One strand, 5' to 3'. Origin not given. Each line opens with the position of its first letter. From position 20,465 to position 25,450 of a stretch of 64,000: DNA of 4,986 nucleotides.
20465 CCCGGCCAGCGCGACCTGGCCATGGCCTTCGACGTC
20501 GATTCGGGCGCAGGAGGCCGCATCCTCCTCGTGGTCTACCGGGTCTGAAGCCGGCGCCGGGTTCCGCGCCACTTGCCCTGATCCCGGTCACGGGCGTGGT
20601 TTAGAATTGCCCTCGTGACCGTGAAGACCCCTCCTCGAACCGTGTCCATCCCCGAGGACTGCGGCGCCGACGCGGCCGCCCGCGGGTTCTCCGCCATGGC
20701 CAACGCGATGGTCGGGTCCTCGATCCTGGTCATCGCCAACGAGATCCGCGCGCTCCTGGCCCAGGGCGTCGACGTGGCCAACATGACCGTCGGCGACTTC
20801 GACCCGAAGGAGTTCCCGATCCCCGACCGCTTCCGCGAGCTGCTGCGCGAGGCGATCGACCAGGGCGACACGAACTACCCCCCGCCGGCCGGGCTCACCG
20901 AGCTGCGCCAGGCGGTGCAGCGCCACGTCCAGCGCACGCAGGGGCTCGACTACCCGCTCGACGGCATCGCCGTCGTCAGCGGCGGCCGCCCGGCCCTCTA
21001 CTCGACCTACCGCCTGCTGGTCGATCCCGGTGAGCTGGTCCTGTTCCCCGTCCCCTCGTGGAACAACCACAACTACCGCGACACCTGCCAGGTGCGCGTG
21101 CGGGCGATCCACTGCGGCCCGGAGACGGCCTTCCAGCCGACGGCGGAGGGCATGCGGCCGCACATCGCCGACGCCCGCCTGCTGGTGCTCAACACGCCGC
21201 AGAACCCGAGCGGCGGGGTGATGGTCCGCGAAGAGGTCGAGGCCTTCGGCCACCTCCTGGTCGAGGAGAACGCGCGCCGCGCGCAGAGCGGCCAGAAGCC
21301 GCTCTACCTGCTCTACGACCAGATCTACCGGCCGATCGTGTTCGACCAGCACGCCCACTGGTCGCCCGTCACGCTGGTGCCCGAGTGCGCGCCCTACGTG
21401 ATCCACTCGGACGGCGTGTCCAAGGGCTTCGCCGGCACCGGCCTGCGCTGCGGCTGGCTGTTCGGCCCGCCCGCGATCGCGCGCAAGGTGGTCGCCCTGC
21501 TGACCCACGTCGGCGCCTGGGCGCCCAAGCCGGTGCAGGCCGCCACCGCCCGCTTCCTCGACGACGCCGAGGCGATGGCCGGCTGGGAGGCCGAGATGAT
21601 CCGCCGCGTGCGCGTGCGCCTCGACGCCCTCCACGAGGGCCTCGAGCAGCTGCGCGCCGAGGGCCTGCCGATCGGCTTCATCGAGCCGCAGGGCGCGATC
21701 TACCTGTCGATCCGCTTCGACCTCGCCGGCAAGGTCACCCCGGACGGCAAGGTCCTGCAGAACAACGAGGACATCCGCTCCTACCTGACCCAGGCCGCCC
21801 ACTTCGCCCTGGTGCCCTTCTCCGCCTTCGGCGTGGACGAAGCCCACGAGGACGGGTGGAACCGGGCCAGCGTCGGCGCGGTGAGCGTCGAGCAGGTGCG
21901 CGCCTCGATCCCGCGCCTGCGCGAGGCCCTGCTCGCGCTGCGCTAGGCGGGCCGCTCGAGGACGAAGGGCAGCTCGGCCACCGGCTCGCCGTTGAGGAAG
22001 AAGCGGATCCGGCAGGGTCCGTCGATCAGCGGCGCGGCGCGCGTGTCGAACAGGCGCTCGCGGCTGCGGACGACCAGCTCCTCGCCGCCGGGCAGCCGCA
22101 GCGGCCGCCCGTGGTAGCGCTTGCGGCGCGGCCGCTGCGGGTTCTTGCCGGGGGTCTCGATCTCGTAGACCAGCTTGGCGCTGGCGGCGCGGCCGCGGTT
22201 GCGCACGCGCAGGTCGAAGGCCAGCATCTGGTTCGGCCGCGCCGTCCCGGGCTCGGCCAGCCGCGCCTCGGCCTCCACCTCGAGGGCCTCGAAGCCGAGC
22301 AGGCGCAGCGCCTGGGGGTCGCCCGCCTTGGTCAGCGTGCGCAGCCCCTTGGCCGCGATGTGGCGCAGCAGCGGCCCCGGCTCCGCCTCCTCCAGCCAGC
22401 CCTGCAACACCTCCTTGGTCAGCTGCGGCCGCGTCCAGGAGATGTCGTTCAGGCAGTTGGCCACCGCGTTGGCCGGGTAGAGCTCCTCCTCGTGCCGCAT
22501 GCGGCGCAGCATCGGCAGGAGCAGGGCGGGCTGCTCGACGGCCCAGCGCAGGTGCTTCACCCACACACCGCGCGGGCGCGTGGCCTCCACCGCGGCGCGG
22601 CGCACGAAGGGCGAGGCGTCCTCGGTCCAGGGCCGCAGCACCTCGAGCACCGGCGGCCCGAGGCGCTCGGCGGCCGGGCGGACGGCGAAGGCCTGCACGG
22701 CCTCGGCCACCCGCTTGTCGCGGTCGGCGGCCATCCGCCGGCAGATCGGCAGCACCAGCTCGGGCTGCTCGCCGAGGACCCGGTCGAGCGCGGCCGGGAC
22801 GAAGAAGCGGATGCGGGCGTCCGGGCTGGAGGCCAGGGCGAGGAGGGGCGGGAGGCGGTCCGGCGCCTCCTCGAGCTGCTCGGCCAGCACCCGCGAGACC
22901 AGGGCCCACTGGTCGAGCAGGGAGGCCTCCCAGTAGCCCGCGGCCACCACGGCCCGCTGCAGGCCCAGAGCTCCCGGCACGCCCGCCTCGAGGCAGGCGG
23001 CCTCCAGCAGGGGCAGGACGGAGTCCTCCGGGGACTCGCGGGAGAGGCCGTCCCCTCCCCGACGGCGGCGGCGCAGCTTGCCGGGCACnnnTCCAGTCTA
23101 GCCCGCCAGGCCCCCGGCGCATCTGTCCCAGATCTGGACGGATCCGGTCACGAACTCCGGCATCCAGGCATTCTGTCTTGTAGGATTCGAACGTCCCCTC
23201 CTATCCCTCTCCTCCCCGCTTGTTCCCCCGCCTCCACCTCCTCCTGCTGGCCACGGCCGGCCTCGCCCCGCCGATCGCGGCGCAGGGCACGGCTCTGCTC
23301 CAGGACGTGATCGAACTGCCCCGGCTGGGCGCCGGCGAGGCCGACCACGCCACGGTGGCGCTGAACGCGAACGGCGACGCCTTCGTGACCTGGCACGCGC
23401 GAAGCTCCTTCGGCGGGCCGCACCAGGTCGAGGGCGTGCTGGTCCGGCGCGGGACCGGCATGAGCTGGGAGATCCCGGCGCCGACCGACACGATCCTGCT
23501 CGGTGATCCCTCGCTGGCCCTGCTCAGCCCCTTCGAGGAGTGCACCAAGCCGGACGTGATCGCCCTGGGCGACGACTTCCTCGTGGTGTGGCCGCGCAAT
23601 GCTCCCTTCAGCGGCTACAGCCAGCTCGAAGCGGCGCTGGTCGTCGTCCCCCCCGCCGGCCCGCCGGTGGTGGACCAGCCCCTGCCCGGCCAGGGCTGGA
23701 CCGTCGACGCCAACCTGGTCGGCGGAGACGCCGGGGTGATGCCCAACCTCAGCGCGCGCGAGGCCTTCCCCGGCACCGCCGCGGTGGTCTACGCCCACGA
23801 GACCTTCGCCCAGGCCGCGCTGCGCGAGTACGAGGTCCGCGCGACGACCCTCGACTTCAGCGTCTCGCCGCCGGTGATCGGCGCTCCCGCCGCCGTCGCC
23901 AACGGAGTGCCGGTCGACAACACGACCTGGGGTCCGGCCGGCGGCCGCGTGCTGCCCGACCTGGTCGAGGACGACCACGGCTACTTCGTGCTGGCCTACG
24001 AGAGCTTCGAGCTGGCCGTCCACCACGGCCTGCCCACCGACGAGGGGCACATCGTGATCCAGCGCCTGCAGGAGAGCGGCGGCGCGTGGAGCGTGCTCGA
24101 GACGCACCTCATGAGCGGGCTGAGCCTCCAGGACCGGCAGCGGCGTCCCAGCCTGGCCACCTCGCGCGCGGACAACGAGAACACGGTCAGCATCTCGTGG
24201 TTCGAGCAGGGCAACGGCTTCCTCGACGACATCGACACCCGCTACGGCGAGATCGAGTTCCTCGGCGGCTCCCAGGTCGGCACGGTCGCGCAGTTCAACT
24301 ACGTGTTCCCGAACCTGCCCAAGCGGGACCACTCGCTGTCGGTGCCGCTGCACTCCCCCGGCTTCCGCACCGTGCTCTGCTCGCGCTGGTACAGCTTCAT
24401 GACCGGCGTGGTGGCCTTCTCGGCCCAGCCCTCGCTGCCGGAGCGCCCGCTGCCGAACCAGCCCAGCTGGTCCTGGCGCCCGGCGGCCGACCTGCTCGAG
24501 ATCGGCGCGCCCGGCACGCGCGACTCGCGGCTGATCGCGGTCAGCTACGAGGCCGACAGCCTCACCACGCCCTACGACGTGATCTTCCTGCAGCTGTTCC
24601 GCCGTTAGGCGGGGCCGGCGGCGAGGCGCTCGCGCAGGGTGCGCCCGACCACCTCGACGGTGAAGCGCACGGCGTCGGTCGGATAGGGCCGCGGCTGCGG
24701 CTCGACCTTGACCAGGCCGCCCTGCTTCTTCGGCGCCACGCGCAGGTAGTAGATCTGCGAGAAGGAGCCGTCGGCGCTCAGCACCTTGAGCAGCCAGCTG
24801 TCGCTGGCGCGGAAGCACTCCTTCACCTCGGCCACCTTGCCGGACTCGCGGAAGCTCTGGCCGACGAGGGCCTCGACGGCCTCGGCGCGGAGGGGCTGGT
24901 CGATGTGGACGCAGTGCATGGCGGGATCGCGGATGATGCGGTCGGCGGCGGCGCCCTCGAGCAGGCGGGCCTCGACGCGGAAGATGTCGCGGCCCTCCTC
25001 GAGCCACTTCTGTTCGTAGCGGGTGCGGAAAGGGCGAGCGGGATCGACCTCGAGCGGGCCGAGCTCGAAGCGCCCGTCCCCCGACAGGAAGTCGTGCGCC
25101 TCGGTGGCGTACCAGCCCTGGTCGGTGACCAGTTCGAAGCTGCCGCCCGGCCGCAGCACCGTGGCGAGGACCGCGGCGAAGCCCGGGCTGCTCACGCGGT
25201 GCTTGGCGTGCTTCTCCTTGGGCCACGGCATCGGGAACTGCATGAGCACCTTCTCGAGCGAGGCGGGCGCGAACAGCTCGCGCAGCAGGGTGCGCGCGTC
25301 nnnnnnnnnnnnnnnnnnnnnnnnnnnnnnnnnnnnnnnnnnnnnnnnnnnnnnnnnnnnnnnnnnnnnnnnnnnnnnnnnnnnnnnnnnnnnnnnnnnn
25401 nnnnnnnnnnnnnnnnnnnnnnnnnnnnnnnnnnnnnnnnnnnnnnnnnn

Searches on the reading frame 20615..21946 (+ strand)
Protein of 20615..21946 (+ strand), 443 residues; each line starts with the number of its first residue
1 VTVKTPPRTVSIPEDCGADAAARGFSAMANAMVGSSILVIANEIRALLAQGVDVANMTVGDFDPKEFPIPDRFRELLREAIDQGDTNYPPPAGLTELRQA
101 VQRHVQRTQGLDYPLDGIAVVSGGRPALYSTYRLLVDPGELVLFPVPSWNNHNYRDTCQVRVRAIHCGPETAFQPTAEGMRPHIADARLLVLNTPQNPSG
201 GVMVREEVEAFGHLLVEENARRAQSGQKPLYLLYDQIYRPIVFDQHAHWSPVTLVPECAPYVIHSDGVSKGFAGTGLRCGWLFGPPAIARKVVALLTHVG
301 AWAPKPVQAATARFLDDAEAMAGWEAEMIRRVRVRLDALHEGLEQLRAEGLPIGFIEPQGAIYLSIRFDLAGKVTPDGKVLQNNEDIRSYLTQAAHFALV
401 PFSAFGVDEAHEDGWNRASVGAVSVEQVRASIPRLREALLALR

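Call 44: search_protein_families(library=pfam, proteins=[window:20615-21946:+], max_evalue=0.01)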
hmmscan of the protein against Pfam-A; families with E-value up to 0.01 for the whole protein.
window:20615-21946:+ (443 aa): 1 family
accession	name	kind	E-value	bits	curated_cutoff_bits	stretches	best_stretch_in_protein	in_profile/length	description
PF00155.27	Aminotran_1_2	-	2.4e-38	132.7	19.7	1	53-430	2-356/361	Aminotransferase class I and II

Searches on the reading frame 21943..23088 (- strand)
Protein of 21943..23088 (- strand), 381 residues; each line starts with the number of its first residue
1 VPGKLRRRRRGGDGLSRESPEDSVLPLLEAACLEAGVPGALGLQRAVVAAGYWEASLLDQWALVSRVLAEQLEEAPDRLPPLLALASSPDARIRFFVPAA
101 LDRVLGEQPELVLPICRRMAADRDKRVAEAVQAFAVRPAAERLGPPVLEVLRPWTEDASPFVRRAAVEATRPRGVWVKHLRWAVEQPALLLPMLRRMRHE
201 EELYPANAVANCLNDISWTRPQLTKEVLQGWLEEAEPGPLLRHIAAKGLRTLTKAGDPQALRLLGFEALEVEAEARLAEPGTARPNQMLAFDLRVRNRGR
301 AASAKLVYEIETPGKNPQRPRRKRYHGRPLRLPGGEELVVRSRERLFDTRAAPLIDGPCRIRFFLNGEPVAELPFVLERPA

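Call 44: search_protein_families(library=pfam, proteins=[window:21943-23088:-], max_evalue=0.01)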
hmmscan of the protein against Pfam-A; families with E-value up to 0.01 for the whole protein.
window:21943-23088:- (381 aa): 3 families
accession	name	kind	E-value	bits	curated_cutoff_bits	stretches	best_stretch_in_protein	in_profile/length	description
PF13646.12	HEAT_2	-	4.8e-07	30.4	27.7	0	130-169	15-54/88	HEAT repeats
PF02985.28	HEAT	-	0.00023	21.6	23.5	0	148-169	2-23/31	HEAT repeat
PF08713.17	DNA_alkylation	-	0.00078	19.6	21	0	145-228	119-194/213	DNA alkylation repair enzyme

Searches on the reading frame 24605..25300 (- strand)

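Call 44: search_protein_families(library=pfam, proteins=[window:24605-25300:-], max_evalue=0.01)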
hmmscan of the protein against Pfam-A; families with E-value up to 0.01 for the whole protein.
window:24605-25300:- (231 aa): 1 family
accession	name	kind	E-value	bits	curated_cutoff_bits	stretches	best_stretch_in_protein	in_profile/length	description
PF02390.23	Methyltransf_4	-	3.5e-21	75.9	24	1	1-108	59-172/173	Putative methyltransferase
